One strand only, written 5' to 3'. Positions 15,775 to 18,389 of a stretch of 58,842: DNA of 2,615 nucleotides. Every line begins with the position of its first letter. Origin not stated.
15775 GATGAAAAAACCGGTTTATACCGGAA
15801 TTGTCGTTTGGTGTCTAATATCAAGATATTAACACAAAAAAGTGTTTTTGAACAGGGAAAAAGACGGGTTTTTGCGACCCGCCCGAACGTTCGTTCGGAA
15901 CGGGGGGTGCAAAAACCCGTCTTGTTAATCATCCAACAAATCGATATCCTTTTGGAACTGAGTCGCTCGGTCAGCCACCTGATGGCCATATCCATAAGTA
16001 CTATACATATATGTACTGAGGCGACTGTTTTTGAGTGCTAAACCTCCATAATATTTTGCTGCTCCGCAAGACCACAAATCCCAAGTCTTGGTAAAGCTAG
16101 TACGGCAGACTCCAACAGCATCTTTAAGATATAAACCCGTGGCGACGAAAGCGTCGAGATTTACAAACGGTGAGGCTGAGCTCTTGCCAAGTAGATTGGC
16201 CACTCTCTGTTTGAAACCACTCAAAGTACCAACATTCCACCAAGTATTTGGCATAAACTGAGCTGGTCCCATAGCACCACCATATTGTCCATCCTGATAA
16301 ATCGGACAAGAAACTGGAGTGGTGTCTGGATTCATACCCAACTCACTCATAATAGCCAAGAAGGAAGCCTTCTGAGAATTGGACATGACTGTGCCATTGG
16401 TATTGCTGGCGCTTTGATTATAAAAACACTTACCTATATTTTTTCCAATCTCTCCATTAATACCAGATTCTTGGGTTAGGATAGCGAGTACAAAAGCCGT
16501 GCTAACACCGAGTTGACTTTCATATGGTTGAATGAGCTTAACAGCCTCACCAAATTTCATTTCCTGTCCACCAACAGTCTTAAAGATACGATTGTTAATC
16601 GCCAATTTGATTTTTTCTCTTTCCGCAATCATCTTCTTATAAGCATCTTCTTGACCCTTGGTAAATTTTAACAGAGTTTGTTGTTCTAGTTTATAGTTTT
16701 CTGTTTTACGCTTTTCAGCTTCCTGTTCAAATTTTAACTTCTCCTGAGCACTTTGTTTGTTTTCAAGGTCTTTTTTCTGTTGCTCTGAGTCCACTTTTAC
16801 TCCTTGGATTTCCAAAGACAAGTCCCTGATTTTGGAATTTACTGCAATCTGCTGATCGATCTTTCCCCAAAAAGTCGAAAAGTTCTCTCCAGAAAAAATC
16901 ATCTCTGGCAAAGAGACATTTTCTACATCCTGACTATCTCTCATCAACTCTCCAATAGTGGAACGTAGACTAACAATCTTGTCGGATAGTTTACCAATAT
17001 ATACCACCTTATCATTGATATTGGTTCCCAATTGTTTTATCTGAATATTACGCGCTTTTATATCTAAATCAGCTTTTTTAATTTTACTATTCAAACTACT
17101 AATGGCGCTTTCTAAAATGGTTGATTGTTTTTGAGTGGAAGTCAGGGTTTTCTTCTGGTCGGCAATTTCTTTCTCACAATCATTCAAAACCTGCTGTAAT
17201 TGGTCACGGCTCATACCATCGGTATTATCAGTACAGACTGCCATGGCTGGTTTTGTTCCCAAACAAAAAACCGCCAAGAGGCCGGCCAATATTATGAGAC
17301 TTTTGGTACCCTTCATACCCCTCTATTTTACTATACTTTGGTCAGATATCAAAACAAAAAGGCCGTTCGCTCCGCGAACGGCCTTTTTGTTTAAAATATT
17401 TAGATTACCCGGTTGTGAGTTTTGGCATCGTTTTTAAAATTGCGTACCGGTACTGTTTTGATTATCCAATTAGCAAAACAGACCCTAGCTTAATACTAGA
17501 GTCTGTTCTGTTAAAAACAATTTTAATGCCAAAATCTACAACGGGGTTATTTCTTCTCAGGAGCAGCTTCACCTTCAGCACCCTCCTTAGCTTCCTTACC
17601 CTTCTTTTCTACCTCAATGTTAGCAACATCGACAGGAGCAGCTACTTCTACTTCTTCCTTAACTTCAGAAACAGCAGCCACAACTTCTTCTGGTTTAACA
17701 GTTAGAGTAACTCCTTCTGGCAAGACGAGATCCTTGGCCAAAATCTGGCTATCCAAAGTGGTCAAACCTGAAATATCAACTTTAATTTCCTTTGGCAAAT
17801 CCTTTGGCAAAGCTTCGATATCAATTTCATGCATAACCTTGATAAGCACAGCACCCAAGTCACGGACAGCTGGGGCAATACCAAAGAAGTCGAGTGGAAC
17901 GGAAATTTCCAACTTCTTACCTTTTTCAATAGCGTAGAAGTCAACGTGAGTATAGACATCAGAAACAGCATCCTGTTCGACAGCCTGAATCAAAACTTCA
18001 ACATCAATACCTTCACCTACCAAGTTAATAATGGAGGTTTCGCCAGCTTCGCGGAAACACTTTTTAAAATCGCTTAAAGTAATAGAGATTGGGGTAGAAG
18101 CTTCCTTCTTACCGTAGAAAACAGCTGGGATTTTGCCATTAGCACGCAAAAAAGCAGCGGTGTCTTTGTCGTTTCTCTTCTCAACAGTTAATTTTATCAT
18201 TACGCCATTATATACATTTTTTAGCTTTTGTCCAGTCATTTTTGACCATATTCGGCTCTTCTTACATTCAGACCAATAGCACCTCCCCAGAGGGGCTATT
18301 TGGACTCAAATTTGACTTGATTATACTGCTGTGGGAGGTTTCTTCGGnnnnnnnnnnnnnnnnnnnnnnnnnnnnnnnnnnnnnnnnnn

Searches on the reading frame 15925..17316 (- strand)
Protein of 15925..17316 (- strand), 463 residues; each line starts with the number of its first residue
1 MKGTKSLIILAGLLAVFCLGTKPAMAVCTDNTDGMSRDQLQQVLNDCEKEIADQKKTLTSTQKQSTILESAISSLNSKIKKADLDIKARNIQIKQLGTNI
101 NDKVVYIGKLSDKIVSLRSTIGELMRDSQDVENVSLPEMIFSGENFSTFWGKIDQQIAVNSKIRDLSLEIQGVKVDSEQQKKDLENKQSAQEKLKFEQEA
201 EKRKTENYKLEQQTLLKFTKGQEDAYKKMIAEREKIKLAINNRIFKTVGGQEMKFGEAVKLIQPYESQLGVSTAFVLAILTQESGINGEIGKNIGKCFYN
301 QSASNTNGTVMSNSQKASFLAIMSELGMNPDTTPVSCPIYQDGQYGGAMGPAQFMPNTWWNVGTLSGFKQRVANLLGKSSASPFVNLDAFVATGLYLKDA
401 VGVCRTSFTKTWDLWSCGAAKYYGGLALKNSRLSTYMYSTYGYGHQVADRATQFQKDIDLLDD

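Call 91: search_protein_families(library=pfam, proteins=[window:15925-17316:-], max_evalue=0.001)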
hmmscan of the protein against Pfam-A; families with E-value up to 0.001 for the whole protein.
window:15925-17316:- (463 aa): 1 family
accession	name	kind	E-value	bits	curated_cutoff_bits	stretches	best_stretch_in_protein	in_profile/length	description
PF13406.11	SLT_2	-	0.00021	21.1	24.3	1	250-363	66-170/292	Transglycosylase SLT domain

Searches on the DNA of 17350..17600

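Call 76: search_rna_families(source=window, start=17350, end=17600, threshold=evalue, max_evalue=1)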
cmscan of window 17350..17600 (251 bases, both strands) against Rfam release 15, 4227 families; matches with E-value up to 1: 6.
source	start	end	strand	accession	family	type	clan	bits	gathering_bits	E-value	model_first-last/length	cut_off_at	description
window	17352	17405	-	RF00506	Thr_leader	Cis-reg; leader;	-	29.6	55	0.00067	1-118/118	no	Threonine operon leader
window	17351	17426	-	RF02053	STnc430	Gene; sRNA;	-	22.9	47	0.13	1-162/162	no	Enterobacterial sRNA STnc430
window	17350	17398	+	RF00519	suhB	Gene; sRNA;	CL00108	19.1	41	0.078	30-77/77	5'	Makes More Granules Regulator RNA (mmgR)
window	17474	17518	-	RF02386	sau-19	Gene; sRNA;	-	19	80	0.5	1-75/75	no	Staphylococcus sRNA sau-19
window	17355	17410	-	RF00116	C0465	Gene; sRNA;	-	18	40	0.6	1-78/78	no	C0465 RNA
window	17356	17404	-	RF01388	isrD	Gene; sRNA;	-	17.5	37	0.33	1-51/51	no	isrD Hfq binding RNA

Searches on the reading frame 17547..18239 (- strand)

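Call 91: search_protein_families(library=pfam, proteins=[window:17547-18239:-], max_evalue=0.001)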
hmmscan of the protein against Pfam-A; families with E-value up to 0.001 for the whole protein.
window:17547-18239:- (230 aa): 2 families
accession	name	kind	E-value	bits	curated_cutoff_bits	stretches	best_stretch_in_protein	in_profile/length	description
PF14693.11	Ribosomal_TL5_C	-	1.9e-20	73.4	27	1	109-192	1-82/84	Ribosomal protein TL5, C-terminal domain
PF01386.24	Ribosomal_L25p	-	1.6e-18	67.4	23.6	1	17-101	1-82/82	Ribosomal L25p family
